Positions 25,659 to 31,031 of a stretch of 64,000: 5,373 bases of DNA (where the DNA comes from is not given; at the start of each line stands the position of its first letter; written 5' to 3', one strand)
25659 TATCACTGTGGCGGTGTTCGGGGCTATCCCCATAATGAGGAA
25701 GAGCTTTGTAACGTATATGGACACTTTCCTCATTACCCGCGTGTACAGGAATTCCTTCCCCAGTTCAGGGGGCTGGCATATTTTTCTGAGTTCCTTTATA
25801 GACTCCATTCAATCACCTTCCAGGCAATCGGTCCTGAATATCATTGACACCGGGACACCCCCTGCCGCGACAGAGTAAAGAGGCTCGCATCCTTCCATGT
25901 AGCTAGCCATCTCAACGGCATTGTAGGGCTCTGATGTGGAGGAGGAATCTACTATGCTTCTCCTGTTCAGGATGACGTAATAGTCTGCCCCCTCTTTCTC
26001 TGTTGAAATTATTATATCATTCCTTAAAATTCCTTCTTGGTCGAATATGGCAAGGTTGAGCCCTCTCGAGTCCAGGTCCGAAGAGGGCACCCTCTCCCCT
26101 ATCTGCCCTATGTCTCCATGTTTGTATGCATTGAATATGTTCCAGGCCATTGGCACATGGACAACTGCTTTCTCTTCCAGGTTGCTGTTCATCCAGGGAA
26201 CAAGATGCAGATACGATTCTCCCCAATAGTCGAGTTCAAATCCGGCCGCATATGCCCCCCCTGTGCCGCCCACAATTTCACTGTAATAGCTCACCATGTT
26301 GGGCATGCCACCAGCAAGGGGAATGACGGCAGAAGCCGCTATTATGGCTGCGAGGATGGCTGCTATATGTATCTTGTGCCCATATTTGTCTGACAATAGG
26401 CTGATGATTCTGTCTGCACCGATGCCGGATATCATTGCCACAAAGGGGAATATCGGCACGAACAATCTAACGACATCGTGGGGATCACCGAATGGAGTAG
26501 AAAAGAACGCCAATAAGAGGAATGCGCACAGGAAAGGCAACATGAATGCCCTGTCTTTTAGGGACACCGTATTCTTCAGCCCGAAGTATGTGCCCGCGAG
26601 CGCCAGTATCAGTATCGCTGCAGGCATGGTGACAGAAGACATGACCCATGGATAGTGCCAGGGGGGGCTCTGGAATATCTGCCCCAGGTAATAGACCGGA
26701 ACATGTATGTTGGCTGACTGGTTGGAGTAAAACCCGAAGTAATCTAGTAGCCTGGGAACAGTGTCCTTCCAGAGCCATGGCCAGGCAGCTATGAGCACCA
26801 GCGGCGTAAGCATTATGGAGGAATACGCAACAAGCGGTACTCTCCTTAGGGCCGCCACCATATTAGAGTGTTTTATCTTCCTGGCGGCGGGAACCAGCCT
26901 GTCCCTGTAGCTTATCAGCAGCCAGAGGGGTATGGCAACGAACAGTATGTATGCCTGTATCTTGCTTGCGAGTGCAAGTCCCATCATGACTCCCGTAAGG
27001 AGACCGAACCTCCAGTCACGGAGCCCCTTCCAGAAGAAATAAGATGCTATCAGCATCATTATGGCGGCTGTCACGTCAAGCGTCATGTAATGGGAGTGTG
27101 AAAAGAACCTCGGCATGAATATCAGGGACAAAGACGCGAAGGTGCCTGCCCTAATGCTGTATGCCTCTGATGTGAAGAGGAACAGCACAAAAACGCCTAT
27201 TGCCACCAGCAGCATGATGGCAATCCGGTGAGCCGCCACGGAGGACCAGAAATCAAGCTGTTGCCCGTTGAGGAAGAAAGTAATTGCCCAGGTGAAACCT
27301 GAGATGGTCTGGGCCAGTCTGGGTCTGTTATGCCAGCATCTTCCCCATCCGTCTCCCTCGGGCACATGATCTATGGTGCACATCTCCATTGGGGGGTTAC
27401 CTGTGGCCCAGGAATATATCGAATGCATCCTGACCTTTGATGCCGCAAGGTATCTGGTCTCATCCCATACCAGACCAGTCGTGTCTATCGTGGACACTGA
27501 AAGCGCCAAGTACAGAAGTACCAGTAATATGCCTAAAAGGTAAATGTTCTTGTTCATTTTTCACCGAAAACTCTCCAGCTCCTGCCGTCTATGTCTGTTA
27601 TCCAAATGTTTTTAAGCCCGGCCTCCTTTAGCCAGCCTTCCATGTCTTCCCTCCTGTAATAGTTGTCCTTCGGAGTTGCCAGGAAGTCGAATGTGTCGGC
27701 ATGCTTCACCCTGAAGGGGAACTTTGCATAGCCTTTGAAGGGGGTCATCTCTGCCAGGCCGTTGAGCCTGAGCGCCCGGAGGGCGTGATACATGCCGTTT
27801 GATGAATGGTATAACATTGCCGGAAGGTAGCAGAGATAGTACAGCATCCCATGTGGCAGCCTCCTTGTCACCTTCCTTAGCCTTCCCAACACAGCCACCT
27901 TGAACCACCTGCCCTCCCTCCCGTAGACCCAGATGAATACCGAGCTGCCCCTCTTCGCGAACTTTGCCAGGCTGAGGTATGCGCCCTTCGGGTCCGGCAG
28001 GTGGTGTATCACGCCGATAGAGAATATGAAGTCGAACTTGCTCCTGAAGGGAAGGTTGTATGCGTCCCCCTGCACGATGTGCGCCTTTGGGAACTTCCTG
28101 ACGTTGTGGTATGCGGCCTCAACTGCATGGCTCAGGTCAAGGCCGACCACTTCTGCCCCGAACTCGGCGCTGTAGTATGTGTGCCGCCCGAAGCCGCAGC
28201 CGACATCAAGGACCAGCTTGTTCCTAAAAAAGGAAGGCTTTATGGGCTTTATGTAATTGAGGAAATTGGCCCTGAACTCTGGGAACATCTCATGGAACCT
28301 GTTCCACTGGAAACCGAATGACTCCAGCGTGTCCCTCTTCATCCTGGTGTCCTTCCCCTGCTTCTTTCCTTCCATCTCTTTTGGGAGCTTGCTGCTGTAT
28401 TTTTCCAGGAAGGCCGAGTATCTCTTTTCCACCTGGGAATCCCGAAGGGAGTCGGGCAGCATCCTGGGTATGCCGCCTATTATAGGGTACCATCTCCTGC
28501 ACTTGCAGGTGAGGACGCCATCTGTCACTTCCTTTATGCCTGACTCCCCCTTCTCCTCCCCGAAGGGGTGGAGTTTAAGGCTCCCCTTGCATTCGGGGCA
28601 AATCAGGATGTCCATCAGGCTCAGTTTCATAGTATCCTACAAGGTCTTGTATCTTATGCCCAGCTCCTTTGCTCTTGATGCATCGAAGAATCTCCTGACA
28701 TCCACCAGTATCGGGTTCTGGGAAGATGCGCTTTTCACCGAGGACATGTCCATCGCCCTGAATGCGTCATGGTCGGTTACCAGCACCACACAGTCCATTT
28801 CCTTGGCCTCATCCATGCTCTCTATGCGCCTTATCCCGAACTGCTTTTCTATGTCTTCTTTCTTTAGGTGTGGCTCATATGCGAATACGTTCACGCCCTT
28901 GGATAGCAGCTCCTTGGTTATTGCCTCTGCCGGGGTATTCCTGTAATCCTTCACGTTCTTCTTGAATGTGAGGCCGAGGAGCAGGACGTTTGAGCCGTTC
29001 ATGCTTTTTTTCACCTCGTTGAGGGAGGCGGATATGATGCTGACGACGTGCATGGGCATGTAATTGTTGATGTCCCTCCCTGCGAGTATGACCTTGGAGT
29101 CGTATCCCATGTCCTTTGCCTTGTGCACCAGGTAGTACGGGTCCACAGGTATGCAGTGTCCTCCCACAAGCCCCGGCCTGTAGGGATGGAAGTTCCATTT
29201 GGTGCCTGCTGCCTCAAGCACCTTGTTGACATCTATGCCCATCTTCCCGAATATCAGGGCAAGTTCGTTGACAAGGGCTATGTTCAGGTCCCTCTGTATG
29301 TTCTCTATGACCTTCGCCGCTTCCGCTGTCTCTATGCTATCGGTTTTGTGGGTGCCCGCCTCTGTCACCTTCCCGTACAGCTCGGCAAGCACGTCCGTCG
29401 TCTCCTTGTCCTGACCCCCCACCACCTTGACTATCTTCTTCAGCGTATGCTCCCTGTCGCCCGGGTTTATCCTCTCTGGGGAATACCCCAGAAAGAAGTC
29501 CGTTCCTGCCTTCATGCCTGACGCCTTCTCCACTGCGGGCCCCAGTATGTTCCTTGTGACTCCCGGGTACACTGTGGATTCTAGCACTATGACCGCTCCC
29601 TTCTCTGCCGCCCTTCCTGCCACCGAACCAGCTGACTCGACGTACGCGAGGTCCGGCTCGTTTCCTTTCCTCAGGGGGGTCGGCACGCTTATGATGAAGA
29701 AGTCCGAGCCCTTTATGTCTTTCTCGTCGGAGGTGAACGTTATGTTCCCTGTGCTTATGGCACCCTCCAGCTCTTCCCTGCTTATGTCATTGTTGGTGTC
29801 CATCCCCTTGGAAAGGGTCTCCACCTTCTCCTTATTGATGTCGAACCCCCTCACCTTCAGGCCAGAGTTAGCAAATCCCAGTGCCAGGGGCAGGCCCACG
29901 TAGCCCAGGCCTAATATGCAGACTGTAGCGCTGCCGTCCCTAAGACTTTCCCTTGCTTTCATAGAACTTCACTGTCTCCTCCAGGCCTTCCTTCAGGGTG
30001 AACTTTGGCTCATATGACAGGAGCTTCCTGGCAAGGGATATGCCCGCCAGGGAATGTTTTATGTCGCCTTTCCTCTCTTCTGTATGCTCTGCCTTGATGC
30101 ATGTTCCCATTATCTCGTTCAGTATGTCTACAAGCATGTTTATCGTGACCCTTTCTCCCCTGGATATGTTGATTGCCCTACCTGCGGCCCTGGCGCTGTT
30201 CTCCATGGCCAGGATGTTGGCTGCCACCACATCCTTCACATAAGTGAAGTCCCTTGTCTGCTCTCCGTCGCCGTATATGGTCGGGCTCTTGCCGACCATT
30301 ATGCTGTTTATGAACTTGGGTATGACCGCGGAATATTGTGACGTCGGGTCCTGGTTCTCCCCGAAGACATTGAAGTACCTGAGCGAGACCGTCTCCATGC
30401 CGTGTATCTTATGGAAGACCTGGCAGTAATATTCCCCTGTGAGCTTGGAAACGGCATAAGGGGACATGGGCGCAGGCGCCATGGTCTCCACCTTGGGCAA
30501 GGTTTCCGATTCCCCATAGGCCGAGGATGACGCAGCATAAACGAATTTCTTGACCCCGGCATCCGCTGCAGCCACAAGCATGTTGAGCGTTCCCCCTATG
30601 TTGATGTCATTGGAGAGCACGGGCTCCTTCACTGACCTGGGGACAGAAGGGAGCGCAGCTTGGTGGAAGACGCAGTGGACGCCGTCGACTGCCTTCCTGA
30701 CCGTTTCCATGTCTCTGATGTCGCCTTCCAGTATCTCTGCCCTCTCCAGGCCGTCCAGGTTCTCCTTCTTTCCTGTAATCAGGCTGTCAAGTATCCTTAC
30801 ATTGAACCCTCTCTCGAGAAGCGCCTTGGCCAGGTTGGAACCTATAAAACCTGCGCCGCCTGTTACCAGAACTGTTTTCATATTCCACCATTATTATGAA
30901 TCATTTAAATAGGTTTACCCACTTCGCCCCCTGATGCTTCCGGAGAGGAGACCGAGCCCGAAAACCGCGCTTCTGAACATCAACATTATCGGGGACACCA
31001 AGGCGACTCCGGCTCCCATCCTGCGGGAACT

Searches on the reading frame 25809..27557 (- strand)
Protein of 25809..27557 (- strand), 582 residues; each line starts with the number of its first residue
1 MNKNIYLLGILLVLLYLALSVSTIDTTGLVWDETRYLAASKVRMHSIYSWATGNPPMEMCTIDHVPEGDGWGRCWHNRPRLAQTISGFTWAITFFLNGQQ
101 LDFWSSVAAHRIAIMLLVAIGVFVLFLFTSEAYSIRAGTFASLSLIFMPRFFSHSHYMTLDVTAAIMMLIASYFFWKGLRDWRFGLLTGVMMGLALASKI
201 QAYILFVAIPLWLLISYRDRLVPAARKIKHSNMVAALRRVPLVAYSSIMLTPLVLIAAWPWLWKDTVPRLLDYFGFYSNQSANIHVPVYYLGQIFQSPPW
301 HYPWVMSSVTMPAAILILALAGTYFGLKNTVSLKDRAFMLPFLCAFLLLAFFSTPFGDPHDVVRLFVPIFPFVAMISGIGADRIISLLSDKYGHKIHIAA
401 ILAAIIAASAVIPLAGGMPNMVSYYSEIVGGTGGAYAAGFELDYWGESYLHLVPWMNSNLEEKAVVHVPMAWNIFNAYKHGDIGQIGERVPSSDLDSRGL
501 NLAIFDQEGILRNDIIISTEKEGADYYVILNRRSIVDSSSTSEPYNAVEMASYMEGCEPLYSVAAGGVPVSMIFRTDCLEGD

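Call 9: search_protein_families(library=pfam, proteins=[window:25809-27557:-])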
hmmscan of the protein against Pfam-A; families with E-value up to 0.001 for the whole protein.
window:25809-27557:- (582 aa): 2 families
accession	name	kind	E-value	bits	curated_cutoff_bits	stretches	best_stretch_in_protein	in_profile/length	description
PF13231.12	PMT_2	-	3.1e-09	37.7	26.1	1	107-233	21-147/160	Dolichyl-phosphate-mannose-protein mannosyltransferase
PF02366.24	PMT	-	1.5e-05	25.1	22.7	1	86-230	60-217/245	Dolichyl-phosphate-mannose-protein mannosyltransferase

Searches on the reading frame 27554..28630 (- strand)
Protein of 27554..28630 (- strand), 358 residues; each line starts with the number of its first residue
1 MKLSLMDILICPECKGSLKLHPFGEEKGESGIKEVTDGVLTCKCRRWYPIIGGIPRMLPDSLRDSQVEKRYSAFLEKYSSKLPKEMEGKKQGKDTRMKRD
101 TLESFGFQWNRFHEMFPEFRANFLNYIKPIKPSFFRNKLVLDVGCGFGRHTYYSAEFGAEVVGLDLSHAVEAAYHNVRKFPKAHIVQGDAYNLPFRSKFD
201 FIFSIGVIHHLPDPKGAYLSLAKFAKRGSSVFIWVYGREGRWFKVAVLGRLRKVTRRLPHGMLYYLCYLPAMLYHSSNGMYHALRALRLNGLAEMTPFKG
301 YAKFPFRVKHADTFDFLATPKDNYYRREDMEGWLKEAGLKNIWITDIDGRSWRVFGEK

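Call 9: search_protein_families(library=pfam, proteins=[window:27554-28630:-])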
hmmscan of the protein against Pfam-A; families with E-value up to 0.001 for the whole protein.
window:27554-28630:- (358 aa): 8 families
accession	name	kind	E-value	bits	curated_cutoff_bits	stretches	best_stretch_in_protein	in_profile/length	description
PF08241.18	Methyltransf_11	-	1.2e-17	64.7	21.2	1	141-232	1-94/95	Methyltransferase domain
PF13649.12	Methyltransf_25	-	1.8e-15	57.8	27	1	140-215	1-81/97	Methyltransferase domain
PF13847.12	Methyltransf_31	-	8.4e-13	48.7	27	1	137-232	4-108/145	Methyltransferase domain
PF13489.12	Methyltransf_23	-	1.7e-12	47.8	27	1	131-341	17-161/164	Methyltransferase domain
PF08242.18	Methyltransf_12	-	3.8e-11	44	30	1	141-228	1-95/98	Methyltransferase domain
PF03966.22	Trm112p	-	4.8e-08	33.2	22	1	2-53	1-40/40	Trm112p-like protein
PF08003.17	Methyltransf_9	-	1.5e-07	31.1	23.8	1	135-223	114-207/315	Protein of unknown function (DUF1698)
PF02353.26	CMAS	-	4.2e-06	26.7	27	1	139-211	65-140/273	Mycolic acid cyclopropane synthetase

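Call 40: search_protein_families(library=ncbifam, proteins=[window:27554-28630:-], max_evalue=0.01)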
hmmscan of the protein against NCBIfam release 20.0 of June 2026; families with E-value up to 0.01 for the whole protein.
window:27554-28630:- (358 aa): 32 families (the best 25 are shown)
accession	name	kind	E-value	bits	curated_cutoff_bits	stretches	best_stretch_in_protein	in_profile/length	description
NF038101.1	Trm112_arch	equivalog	2.1e-15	56.6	77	1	1-63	1-59/59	methytransferase partner Trm112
NF011650.0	PRK15068.1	equivalog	1.1e-11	44.3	209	1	135-228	121-220/324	tRNA 5-methoxyuridine(34)/uridine 5-oxyacetic acid(34) synthase CmoB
TIGR00452.1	TIGR00452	equivalog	3.5e-10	39.2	275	1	135-226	116-212/316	tRNA 5-methoxyuridine(34)/uridine 5-oxyacetic acid(34) synthase CmoB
TIGR01983.1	UbiG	equivalog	2.3e-08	33.6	102.95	1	134-262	47-179/228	bifunctional 2-polyprenyl-6-hydroxyphenol methylase/3-demethylubiquinol 3-O-methyltransferase UbiG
NF045667.1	MTase_DVU1556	equivalog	3.4e-08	33.2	155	1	137-224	23-110/213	DVU_1556 family methyltransferase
TIGR02072.1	BioC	equivalog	1.6e-07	31.4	184.95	1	125-229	25-128/244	malonyl-ACP O-methyltransferase BioC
TIGR04345.1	ovoA_Cterm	equivalog_domain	2.2e-07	30.6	170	1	107-169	13-74/242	putative 4-mercaptohistidine N1-methyltransferase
NF008686.0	PRK11705.1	equivalog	2.8e-07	29.9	400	1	138-211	169-241/383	cyclopropane fatty acyl phospholipid synthase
NF045825.1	FAmtase_mtf2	equivalog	7.5e-06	25.3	400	1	137-212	59-137/248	fatty-acid O-methyltransferase Mtf2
TIGR02021.1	BchM-ChlM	equivalog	1.4e-05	24.6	158.9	1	137-242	55-161/218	magnesium protoporphyrin IX methyltransferase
TIGR04290.1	meth_Rta_06860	hypoth_equivalog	1.7e-05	24.4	300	1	118-215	31-132/226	TIGR04290 family methyltransferase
NF043040.1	corrin_prot_MT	hypoth_equivalog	1.9e-05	24.2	180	1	137-204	42-116/216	corrinoid protein-associated methyltransferase CpaM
NF041537.1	ArsM_AhpD_UU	exception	3e-05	23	510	1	137-229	77-176/345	arsenite methyltransferase/AhpD domain selenoprotein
NF040703.1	cyclopro_CfaB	exception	3.1e-05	22.9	650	1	139-211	162-239/393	C17 cyclopropane fatty acid synthase CfaB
NF007610.0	PRK10258.1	equivalog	5.9e-05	22.5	342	1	138-228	44-133/251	malonyl-ACP O-methyltransferase BioC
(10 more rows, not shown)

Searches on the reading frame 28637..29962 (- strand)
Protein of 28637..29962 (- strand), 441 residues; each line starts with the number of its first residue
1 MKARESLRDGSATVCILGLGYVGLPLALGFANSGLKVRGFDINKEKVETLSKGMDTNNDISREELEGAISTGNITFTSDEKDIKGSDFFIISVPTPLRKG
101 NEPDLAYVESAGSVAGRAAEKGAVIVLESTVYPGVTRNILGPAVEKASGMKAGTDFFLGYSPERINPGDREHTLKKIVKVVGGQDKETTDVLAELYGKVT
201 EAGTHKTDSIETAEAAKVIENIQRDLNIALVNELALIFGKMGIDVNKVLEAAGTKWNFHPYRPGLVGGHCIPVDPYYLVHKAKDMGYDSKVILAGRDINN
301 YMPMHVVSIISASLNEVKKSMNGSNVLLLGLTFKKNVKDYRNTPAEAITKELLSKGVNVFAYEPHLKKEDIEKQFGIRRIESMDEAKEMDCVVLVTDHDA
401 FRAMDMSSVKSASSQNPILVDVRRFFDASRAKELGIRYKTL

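Call 10: search_protein_families(library=pfam, proteins=[window:28637-29962:-])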
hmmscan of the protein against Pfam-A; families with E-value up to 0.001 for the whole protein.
window:28637-29962:- (441 aa): 8 families
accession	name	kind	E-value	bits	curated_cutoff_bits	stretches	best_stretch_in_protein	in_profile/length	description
PF03721.20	UDPG_MGDP_dh_N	-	1.3e-38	132.9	27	1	13-193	2-185/187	UDP-glucose/GDP-mannose dehydrogenase family, NAD binding domain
PF00984.24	UDPG_MGDP_dh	-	2.4e-27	95.3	25.4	1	211-300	1-93/94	UDP-glucose/GDP-mannose dehydrogenase family, central domain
PF03720.21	UDPG_MGDP_dh_C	-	3.4e-25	88.8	30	1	327-427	1-102/103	UDP-glucose/GDP-mannose dehydrogenase family, UDP binding domain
PF03446.21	NAD_binding_2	-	6.6e-07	29.9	21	1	14-140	2-104/161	NAD binding domain of 6-phosphogluconate dehydrogenase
PF03807.23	F420_oxidored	-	2e-06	28.7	21.6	0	13-93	1-67/94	NADP oxidoreductase coenzyme F420-dependent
PF02737.24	3HCDH_N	-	2.5e-05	24.7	22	1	13-91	1-84/180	3-hydroxyacyl-CoA dehydrogenase, NAD binding domain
PF02826.25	2-Hacid_dh_C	-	7.2e-05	22.7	25.1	0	12-50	37-75/178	D-isomer specific 2-hydroxyacid dehydrogenase, NAD binding domain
PF01210.29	NAD_Gly3P_dh_N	-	0.001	19.5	23.1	0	14-95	2-79/158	NAD-dependent glycerol-3-phosphate dehydrogenase N-terminus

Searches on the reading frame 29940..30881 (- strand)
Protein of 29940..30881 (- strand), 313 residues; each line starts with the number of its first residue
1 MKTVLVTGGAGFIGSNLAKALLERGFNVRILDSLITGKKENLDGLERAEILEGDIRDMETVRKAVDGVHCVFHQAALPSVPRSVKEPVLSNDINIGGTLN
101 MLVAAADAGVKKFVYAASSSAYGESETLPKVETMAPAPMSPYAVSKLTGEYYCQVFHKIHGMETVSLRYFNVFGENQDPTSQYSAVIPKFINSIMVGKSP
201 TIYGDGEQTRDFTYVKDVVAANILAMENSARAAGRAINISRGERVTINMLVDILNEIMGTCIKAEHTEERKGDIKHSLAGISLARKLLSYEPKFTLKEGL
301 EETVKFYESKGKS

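Call 10: search_protein_families(library=pfam, proteins=[window:29940-30881:-])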
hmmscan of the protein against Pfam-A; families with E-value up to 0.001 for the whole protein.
window:29940-30881:- (313 aa): 9 families
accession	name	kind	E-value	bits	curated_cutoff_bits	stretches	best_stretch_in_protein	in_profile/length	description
PF01370.27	Epimerase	-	3.9e-65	220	20.9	1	4-239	1-239/240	NAD dependent epimerase/dehydratase family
PF16363.11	GDP_Man_Dehyd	-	1.8e-55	189.1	27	1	5-303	1-332/332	GDP-mannose 4,6 dehydratase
PF01073.25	3Beta_HSD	-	4.1e-31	108.5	22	1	5-228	1-231/280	3-beta hydroxysteroid dehydrogenase/isomerase family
PF02719.21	Polysacc_synt_2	-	2.2e-20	73.4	20.2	1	4-281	1-263/293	Polysaccharide biosynthesis protein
PF05368.20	NmrA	-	5.1e-14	53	27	1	2-133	3-123/298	NmrA-like family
PF04321.23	RmlD_sub_bind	-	3.9e-12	46.3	27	1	3-176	2-155/287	RmlD substrate binding domain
PF13460.12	NAD_binding_10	-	7.8e-12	45.9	27.2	1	8-149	1-127/184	NAD(P)H-binding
PF07993.18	NAD_binding_4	-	8.3e-10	38.7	20.1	1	52-219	67-254/258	Male sterility protein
PF00106.31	adh_short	-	9.2e-07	29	26.6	1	2-68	1-71/195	short chain dehydrogenase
